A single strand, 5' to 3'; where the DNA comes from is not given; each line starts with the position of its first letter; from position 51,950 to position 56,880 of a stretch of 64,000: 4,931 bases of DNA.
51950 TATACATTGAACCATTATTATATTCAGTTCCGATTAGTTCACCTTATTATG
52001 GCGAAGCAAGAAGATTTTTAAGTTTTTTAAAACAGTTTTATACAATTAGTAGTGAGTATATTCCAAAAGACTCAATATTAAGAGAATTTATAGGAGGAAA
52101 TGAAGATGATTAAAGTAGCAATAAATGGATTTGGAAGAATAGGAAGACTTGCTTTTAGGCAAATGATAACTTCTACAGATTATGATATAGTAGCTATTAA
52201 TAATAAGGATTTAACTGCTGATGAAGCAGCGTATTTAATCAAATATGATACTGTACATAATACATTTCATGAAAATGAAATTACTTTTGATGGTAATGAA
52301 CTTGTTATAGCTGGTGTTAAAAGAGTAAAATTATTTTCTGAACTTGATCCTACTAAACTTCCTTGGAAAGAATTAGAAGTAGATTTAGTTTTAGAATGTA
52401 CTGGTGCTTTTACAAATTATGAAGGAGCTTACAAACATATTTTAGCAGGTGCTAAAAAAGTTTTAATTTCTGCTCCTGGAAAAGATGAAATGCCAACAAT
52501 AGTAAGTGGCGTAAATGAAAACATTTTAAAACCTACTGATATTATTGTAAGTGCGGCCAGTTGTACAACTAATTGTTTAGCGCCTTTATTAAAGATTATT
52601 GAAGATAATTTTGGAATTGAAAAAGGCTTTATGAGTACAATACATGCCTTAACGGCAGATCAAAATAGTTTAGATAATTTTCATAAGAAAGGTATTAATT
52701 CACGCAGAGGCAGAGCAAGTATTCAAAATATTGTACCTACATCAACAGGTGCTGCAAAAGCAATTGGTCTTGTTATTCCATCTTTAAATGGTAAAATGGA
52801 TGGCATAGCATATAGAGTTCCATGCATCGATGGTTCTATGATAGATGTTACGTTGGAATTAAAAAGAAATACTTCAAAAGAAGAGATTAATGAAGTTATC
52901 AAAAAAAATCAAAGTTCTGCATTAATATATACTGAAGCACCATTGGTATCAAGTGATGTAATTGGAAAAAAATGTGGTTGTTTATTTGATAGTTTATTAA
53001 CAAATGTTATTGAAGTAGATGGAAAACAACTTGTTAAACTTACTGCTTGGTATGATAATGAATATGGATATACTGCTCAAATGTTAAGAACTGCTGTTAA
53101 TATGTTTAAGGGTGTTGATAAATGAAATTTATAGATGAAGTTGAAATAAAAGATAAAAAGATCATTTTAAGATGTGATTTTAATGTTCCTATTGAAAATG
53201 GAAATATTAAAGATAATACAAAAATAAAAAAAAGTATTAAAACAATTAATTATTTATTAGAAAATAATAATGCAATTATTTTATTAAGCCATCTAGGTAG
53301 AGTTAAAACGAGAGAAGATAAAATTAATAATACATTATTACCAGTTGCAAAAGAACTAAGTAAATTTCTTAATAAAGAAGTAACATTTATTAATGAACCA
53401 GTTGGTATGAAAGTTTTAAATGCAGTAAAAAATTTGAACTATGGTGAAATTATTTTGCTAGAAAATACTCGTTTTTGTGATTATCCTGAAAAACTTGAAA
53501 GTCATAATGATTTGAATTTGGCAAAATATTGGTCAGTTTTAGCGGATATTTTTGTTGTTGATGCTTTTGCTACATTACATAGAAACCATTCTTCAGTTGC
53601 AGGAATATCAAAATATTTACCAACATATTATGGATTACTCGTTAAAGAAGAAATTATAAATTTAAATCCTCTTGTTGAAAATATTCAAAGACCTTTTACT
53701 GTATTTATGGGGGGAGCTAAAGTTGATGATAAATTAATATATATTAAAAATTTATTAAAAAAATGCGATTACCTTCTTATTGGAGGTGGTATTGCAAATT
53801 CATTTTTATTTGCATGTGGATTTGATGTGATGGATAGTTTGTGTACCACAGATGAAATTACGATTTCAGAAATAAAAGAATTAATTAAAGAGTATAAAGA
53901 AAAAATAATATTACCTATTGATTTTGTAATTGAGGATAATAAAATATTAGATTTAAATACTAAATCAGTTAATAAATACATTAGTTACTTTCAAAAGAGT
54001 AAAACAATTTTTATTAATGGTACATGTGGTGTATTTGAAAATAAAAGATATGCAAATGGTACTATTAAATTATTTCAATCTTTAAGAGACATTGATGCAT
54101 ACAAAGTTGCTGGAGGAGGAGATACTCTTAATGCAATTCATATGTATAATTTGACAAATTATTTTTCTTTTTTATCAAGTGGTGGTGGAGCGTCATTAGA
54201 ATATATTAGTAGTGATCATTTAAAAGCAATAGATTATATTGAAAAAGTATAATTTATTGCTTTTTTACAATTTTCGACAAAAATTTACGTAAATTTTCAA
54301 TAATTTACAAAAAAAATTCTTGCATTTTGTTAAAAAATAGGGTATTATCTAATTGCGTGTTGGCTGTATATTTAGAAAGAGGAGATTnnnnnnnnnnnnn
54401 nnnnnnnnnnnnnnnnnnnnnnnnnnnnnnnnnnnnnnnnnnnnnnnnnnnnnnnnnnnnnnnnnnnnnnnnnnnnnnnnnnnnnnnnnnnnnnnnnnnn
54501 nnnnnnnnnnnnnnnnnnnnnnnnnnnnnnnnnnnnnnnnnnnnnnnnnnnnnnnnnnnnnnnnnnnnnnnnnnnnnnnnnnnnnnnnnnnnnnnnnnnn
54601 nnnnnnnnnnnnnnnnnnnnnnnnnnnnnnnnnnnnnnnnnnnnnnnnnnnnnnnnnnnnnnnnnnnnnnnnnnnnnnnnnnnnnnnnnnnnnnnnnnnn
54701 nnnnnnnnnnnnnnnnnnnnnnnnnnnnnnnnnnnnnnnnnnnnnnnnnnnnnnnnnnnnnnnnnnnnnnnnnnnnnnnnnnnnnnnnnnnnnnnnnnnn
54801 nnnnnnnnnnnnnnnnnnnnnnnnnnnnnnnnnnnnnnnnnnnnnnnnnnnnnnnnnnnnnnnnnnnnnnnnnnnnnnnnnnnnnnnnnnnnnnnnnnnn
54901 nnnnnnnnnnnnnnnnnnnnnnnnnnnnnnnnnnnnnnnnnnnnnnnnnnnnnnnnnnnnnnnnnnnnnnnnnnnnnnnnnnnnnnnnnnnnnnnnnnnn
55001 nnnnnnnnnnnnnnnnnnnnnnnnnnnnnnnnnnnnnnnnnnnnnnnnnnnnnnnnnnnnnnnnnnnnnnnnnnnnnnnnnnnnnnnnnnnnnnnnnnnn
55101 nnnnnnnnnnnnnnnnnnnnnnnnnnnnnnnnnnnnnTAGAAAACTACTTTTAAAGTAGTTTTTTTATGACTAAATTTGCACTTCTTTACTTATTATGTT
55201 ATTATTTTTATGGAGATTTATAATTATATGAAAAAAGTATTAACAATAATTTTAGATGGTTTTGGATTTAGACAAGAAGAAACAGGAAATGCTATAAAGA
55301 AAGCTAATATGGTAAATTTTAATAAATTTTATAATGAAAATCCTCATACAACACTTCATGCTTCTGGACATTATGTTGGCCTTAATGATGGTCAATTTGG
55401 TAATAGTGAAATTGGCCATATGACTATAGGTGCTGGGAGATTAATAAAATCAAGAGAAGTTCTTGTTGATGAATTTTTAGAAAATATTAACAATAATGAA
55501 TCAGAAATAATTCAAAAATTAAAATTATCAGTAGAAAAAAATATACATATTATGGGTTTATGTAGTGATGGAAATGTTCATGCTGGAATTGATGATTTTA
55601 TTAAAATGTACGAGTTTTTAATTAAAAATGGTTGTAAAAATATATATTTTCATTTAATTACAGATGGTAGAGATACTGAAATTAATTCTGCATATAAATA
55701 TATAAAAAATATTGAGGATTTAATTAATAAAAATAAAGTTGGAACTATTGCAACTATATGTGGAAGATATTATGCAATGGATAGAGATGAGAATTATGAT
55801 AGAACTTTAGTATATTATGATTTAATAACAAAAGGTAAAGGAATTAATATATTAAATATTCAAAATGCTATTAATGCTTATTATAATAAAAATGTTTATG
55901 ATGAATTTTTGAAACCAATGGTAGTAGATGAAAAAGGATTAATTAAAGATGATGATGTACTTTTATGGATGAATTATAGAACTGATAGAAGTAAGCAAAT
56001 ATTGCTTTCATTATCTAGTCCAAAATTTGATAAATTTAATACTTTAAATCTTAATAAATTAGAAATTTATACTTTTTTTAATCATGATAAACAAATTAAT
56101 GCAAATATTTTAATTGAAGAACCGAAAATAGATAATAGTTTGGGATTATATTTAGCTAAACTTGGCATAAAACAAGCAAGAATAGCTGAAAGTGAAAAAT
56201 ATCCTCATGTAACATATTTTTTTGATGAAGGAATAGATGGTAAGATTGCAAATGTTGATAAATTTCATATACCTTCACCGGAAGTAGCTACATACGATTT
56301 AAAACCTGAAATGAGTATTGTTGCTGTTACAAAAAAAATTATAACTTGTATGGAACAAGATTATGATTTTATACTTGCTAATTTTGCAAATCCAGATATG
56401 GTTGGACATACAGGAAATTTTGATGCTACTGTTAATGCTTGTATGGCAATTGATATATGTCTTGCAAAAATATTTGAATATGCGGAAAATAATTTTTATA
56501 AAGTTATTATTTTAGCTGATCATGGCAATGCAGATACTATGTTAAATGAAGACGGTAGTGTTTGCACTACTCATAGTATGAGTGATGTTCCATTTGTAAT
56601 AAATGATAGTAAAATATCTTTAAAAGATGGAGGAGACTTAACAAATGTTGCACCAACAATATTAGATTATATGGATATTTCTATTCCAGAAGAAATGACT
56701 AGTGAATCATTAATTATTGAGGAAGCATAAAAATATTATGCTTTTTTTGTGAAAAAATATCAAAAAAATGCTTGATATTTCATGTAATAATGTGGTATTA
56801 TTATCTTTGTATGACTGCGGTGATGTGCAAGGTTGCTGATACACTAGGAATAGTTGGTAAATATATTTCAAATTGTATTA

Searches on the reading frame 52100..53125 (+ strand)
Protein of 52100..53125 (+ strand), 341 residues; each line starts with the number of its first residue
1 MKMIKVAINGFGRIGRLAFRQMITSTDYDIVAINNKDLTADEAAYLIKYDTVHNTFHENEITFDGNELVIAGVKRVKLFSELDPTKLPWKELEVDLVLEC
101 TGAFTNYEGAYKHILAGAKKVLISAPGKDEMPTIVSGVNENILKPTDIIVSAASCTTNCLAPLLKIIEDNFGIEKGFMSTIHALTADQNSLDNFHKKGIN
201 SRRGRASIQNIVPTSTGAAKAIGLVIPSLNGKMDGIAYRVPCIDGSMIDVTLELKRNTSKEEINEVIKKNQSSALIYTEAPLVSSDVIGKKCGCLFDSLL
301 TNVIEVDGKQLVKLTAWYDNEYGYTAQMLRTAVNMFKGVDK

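Call 60: search_protein_families(library=pfam, proteins=[window:52100-53125:+], max_evalue=0.00001)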
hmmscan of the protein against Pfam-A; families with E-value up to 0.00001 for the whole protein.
window:52100-53125:+ (341 aa): 2 families
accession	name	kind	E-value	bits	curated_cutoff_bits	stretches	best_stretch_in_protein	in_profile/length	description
PF02800.25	Gp_dh_C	-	6.1e-51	172.6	24.4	1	160-318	1-158/158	Glyceraldehyde 3-phosphate dehydrogenase, C-terminal domain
PF00044.30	Gp_dh_N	-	2.6e-33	114.8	31.7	1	4-106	1-100/101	Glyceraldehyde 3-phosphate dehydrogenase, NAD binding domain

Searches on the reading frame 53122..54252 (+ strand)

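Call 60: search_protein_families(library=pfam, proteins=[window:53122-54252:+], max_evalue=0.00001)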
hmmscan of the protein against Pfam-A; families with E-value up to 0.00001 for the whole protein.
window:53122-54252:+ (376 aa): 1 family
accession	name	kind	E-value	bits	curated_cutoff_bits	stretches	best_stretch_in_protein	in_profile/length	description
PF00162.24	PGK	-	7.4e-113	377.8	27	1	4-363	1-377/379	Phosphoglycerate kinase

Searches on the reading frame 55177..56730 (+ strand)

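Call 60: search_protein_families(library=pfam, proteins=[window:55177-56730:+], max_evalue=0.00001)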
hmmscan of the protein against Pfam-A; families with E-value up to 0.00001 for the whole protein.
window:55177-56730:+ (517 aa): 3 families
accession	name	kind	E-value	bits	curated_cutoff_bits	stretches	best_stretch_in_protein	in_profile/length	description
PF01676.23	Metalloenzyme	-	5.9e-64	216.4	24.3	1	19-501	1-250/252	Metalloenzyme superfamily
PF06415.18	iPGM_N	-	3.9e-58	197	27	1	109-304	17-216/217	BPG-independent PGAM N-terminus (iPGM_N)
PF01663.27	Phosphodiest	-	8.1e-07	29.4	23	1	389-488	157-250/342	Type I phosphodiesterase / nucleotide pyrophosphatase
